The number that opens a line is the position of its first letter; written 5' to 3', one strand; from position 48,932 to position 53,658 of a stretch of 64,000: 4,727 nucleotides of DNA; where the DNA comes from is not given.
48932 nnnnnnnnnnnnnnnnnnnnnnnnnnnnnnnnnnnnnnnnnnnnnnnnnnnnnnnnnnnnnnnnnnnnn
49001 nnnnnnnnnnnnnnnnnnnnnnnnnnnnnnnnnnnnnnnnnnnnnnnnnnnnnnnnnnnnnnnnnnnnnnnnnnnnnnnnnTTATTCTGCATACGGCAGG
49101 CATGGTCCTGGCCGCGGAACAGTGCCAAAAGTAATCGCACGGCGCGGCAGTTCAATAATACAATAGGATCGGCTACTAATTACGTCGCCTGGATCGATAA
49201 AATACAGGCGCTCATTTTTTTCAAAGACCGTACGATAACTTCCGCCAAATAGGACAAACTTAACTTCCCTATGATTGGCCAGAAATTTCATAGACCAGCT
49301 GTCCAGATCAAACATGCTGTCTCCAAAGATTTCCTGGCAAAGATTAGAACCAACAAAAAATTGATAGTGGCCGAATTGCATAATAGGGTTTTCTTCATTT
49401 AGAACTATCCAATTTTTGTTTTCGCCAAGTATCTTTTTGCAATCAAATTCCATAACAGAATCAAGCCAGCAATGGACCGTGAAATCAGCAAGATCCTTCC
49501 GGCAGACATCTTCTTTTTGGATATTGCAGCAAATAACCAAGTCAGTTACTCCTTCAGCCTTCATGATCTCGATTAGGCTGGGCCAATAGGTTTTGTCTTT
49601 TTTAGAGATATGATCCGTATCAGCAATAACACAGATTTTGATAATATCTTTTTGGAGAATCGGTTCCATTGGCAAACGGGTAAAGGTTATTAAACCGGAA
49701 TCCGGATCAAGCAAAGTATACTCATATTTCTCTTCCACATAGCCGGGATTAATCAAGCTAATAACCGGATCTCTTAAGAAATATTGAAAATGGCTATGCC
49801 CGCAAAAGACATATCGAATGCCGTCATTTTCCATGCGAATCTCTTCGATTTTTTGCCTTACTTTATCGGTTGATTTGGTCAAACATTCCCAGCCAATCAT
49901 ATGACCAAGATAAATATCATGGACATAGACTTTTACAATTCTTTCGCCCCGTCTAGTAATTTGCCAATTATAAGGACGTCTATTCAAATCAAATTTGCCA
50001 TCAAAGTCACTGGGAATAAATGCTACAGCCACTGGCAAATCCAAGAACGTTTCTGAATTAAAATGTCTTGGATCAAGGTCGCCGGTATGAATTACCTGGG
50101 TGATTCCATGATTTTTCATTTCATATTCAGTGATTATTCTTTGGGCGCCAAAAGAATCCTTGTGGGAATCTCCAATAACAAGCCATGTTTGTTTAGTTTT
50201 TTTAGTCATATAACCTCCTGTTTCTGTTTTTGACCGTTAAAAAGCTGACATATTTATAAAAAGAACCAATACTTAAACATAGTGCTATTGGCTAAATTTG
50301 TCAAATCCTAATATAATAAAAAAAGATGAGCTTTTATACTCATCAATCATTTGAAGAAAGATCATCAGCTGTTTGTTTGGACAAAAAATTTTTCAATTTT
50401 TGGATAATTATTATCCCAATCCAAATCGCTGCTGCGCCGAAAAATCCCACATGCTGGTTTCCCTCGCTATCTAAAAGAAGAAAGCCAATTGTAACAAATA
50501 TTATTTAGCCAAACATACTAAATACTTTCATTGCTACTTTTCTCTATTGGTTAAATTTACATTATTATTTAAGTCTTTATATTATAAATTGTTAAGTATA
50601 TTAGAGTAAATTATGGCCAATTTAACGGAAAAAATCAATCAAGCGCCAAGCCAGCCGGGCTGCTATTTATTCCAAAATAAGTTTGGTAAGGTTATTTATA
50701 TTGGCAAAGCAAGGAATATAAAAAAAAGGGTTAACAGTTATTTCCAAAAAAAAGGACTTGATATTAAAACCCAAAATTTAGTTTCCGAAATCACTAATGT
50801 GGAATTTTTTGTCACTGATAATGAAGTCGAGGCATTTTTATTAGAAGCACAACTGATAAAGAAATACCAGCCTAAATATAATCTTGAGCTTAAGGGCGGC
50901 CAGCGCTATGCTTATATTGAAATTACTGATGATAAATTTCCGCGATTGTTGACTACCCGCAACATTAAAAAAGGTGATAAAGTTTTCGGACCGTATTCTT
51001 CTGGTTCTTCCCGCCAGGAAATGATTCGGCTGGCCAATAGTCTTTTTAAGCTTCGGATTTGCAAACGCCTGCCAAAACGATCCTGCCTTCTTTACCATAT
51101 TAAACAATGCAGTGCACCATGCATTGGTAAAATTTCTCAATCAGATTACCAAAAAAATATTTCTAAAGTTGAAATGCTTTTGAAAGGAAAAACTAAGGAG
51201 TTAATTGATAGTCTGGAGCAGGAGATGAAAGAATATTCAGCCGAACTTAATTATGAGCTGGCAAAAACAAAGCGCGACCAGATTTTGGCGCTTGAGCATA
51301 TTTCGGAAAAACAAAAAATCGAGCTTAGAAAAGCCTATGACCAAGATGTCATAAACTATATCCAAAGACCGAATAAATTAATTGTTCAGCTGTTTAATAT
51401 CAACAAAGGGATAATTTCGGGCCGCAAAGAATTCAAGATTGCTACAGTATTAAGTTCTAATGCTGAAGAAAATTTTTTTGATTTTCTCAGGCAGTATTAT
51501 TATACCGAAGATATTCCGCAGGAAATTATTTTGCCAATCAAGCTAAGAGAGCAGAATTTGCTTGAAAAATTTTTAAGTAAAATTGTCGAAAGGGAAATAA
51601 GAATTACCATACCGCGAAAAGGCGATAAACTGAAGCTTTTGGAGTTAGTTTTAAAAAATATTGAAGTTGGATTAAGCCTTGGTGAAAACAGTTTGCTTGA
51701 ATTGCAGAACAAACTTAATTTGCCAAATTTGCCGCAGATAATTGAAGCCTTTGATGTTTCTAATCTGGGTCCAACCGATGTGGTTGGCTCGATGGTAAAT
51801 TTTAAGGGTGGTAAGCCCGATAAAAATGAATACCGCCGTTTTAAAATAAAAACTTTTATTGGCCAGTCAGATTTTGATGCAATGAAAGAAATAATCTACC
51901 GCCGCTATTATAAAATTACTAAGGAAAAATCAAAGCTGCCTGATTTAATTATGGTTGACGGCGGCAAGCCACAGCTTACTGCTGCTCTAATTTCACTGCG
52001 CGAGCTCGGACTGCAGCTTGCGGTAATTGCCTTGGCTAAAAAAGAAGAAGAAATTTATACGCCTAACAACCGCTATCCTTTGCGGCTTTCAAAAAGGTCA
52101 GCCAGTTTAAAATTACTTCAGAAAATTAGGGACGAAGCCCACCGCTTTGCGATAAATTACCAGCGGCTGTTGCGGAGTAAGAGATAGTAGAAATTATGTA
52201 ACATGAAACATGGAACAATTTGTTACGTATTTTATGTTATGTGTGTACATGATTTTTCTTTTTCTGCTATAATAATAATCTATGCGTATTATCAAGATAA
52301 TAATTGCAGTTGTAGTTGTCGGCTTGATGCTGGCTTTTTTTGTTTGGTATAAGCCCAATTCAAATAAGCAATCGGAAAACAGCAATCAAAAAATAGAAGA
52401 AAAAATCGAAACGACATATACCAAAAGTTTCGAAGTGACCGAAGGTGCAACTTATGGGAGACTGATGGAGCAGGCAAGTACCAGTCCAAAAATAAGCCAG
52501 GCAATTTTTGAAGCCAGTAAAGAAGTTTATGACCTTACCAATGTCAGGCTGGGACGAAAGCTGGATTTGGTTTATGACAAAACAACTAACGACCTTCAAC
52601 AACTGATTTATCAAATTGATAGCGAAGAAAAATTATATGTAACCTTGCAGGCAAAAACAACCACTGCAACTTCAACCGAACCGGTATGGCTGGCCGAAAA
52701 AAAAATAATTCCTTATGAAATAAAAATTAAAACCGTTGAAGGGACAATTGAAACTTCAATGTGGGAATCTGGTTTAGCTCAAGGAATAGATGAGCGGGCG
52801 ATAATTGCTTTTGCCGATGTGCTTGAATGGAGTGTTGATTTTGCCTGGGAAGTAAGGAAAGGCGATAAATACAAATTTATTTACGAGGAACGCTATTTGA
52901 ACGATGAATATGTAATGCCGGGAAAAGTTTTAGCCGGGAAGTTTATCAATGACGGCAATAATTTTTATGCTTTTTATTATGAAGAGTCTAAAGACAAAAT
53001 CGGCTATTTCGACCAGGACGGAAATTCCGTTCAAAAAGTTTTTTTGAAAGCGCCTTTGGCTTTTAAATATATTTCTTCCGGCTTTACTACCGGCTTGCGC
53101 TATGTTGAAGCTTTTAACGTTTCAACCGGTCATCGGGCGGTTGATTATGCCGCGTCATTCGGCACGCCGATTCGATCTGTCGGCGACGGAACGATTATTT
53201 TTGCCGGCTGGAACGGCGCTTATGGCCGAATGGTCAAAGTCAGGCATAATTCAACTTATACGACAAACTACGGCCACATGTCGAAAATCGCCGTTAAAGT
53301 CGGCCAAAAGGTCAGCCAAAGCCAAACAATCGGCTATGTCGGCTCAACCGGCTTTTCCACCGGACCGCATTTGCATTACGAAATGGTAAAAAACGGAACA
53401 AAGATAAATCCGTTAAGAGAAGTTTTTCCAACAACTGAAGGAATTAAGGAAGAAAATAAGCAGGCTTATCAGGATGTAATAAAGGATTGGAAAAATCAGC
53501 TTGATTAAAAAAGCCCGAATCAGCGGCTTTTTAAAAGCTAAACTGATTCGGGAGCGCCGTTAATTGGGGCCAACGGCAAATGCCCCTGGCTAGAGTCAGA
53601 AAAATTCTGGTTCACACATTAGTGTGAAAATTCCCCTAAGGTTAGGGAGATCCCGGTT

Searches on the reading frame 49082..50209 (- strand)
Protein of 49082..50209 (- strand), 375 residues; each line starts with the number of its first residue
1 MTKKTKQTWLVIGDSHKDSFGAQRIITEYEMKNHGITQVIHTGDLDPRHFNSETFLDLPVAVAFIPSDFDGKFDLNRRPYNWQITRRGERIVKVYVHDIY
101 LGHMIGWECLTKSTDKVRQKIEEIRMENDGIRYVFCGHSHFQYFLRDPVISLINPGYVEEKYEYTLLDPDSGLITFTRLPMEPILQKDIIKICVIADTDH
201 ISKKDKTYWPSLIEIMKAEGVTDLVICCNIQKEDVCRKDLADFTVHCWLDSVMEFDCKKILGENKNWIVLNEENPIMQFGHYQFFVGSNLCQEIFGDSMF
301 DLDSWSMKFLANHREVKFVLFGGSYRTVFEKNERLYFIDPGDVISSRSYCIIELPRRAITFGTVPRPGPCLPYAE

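Call 40: search_protein_families(library=pfam, proteins=[window:49082-50209:-], max_evalue=0.00001)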
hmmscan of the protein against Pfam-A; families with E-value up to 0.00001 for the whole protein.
window:49082-50209:- (375 aa): 1 family
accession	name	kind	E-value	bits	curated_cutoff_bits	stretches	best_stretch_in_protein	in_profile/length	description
PF12850.12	Metallophos_2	-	9.2e-12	45.7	27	1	10-161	4-138/154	Calcineurin-like phosphoesterase superfamily domain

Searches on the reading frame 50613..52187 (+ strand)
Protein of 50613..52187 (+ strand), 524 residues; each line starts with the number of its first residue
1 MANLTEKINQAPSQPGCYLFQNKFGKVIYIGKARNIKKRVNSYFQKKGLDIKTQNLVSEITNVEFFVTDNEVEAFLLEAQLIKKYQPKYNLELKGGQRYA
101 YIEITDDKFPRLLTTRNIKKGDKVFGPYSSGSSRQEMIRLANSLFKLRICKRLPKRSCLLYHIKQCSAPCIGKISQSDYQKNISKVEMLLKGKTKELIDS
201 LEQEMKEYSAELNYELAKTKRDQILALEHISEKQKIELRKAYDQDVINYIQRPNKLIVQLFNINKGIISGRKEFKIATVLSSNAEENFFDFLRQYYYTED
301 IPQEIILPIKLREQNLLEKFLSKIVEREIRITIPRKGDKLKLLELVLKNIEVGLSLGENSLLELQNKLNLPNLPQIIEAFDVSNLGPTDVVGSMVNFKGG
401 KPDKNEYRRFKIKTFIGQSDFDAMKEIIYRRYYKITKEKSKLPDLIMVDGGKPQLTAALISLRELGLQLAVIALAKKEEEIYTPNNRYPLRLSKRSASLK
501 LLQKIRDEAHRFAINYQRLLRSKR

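Call 41: search_protein_families(library=pfam, proteins=[window:50613-52187:+], max_evalue=0.00001)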
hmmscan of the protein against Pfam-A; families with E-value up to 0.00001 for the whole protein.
window:50613-52187:+ (524 aa): 4 families
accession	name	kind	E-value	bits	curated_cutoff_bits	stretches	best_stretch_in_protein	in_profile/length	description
PF08459.17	UvrC_RNaseH_dom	-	3.2e-52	177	22.3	1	365-514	1-159/159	UvrC RNAse H endonuclease domain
PF22920.2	UvrC_RNaseH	-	1.1e-24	87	24.3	1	243-353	1-112/116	UvrC Ribonuclease H-like domain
PF01541.30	GIY-YIG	-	3.9e-12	46.7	22.6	1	15-90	2-78/78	GIY-YIG catalytic domain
PF02151.25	UVR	-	2.4e-08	33.9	21.5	1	195-229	1-35/36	UvrB/uvrC motif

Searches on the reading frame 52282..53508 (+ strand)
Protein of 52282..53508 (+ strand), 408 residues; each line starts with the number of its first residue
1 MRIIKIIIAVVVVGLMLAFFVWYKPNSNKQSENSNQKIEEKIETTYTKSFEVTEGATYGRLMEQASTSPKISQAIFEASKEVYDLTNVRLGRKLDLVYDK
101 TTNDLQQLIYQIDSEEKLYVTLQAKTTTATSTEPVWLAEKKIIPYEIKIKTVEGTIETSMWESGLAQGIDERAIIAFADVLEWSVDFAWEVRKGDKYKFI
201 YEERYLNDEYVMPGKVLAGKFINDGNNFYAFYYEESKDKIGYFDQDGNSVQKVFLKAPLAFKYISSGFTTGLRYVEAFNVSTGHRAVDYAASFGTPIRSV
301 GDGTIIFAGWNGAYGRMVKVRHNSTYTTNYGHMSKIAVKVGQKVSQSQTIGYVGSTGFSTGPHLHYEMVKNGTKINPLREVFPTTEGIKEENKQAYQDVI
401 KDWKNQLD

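Call 41: search_protein_families(library=pfam, proteins=[window:52282-53508:+], max_evalue=0.00001)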
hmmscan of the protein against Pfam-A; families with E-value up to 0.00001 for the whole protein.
window:52282-53508:+ (408 aa): 2 families
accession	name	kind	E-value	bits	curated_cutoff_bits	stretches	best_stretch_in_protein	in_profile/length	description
PF01551.29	Peptidase_M23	-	1.9e-34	118.2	28.7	1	283-377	2-96/96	Peptidase family M23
PF19425.4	Csd3_N2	-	2.5e-11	44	27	1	149-268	6-120/122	Csd3 second domain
